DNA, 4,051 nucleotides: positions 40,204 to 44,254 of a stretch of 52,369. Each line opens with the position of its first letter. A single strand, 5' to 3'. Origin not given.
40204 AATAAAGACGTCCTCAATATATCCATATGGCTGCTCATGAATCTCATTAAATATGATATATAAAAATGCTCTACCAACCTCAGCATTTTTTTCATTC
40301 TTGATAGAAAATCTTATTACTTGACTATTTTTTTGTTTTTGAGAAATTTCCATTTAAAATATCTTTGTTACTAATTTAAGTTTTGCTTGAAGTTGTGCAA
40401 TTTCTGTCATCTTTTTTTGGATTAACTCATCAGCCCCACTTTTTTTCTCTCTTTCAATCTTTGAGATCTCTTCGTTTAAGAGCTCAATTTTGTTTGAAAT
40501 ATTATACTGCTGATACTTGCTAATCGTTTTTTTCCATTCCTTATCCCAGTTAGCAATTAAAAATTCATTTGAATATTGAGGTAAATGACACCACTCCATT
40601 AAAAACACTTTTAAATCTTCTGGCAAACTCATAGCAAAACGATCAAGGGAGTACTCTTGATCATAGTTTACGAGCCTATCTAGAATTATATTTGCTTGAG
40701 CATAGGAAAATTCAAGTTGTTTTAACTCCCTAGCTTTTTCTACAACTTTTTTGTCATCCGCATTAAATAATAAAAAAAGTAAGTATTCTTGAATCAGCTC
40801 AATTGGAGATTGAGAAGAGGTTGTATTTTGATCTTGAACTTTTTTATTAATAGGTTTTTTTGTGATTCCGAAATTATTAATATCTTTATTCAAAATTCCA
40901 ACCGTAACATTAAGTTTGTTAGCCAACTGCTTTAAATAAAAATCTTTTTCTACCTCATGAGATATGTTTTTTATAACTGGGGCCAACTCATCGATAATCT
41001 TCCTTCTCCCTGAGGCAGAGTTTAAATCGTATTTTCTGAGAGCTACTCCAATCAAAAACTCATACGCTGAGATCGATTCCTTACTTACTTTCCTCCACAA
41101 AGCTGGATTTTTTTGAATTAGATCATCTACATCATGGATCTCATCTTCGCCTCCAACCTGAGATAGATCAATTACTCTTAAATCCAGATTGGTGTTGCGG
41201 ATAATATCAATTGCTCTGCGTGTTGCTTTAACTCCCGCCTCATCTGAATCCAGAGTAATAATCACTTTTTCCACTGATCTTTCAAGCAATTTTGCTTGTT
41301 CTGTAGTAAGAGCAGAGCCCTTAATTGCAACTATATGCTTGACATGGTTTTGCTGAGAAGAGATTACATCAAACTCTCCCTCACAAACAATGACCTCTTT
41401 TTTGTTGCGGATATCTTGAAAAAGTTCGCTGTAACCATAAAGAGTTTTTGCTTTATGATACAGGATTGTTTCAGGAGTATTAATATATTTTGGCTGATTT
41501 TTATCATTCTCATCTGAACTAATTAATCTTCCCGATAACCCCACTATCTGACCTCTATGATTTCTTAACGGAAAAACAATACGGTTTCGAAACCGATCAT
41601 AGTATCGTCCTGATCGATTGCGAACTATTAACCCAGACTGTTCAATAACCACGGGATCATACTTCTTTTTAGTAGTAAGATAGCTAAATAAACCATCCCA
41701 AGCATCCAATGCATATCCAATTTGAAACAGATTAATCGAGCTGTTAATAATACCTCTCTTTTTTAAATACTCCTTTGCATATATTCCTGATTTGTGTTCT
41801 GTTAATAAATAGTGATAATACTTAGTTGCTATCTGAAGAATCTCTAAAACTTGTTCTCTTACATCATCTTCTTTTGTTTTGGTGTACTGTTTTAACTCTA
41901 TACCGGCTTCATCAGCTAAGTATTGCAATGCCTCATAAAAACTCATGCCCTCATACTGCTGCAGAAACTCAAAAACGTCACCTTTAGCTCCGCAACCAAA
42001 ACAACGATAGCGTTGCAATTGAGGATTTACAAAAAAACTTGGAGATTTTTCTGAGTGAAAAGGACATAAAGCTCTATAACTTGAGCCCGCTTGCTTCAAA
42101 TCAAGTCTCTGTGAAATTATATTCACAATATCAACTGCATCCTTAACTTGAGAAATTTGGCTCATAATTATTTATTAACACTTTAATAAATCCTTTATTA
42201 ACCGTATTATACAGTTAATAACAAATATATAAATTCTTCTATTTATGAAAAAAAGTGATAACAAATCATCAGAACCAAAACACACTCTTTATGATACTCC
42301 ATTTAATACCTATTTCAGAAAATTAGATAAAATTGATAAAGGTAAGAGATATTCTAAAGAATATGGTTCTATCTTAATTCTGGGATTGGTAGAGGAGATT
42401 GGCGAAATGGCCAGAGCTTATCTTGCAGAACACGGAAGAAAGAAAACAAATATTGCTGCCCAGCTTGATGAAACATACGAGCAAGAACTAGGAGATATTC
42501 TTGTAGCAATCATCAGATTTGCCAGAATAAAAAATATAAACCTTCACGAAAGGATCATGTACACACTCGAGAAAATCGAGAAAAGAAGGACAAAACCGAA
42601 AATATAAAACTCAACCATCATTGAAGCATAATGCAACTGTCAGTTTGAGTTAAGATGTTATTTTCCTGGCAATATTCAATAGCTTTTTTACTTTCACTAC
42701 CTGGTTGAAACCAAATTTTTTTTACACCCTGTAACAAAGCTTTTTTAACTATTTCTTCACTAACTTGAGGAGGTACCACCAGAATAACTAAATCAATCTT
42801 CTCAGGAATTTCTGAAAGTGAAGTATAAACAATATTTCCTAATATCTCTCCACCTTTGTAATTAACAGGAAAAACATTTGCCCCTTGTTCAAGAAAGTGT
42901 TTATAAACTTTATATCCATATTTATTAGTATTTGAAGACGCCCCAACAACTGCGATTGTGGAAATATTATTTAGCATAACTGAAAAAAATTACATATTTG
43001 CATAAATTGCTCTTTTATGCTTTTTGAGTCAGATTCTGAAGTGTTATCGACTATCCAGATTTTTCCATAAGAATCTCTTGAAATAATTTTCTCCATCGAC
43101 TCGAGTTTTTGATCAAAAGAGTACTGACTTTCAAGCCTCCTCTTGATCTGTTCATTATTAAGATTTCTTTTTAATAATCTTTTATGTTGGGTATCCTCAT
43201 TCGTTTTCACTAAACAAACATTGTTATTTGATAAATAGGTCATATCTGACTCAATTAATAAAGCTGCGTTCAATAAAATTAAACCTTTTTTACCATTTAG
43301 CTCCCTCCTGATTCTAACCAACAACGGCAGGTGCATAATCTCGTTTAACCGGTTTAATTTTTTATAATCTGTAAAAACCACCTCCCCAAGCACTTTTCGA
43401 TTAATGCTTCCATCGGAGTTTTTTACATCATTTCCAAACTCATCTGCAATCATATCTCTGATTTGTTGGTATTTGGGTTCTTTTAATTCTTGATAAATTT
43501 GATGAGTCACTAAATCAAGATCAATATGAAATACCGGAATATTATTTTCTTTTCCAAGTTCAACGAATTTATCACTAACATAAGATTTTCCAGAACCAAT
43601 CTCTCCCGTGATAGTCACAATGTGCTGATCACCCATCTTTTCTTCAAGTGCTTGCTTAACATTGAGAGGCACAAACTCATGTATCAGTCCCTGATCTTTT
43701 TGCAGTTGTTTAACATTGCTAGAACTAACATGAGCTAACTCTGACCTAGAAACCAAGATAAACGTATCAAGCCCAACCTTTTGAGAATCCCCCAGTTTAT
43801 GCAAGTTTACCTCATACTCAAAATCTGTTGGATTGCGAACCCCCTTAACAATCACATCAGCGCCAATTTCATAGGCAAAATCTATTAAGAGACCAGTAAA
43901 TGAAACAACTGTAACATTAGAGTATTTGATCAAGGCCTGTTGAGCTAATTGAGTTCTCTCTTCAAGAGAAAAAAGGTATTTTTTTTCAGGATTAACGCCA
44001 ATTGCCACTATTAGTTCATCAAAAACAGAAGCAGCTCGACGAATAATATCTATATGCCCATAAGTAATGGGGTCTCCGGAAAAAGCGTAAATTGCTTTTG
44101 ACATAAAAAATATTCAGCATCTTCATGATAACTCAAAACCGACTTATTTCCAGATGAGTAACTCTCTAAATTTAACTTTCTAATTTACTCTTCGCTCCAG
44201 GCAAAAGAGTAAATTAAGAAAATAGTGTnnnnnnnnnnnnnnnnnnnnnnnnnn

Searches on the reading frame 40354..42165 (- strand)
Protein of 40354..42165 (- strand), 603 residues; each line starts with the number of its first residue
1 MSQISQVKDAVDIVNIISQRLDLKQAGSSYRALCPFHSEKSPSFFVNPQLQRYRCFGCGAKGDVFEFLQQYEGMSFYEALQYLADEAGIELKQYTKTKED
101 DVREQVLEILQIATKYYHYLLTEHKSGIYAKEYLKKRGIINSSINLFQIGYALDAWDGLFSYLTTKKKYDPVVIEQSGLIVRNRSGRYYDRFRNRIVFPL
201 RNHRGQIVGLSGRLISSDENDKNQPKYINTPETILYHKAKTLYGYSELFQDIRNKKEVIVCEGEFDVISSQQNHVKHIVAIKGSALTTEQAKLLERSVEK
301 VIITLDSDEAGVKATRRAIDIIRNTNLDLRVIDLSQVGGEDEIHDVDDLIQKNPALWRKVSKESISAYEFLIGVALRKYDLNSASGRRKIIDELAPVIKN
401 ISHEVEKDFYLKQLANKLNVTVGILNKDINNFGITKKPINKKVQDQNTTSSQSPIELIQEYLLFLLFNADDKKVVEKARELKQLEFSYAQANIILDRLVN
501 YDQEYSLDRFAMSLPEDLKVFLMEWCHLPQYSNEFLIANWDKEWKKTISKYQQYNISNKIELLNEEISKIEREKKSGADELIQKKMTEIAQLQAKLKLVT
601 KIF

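Call 35: search_protein_families(library=pfam, proteins=[window:40354-42165:-], max_evalue=0.001)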
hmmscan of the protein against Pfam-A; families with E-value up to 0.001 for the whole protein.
window:40354-42165:- (603 aa): 7 families
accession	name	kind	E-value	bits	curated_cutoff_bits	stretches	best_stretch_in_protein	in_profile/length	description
PF08275.17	DNAG_N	-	4.8e-37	127.3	26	1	117-247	2-126/128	DNA primase catalytic core, N-terminal domain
PF01807.25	Zn_ribbon_DnaG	-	1.5e-33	114.9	24.9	1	3-93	5-95/98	CHC2 zinc finger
PF13155.12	Toprim_2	-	1.3e-18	67.6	22.1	1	259-338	1-80/88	Toprim-like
PF13662.12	Toprim_4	-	2.5e-15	56.9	25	1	257-332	2-84/85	Toprim domain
PF10410.14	DnaB_bind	-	7.7e-15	55.3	20.6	1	368-421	1-54/56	DnaB-helicase binding domain of primase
PF01751.28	Toprim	-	1.9e-10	41.2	23.1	1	257-330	1-92/96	Toprim domain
PF13362.12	Toprim_3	-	4.5e-07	30.7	27.2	1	258-352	2-91/95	Toprim domain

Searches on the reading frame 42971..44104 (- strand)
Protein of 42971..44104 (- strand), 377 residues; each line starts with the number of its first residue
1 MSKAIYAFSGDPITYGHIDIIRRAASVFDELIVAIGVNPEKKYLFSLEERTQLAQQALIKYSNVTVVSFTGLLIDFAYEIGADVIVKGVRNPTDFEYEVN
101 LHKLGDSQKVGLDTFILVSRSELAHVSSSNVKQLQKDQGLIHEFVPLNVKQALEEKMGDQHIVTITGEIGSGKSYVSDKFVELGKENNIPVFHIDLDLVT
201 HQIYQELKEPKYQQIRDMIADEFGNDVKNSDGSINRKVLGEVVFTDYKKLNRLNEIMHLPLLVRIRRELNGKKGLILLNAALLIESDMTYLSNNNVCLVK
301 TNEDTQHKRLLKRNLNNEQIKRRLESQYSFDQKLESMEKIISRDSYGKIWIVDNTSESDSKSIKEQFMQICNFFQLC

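Call 73: search_protein_families(library=pfam, proteins=[window:42971-44104:-], max_evalue=0.0001)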
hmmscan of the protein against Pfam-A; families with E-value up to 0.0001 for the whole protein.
window:42971-44104:- (377 aa): 2 families
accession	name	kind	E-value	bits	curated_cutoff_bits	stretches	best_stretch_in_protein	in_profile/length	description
PF01121.26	CoaE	-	5.9e-28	98.2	27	1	162-344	2-175/180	Dephospho-CoA kinase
PF01467.32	CTP_transf_like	-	1.4e-18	67.9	21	1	11-133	7-132/133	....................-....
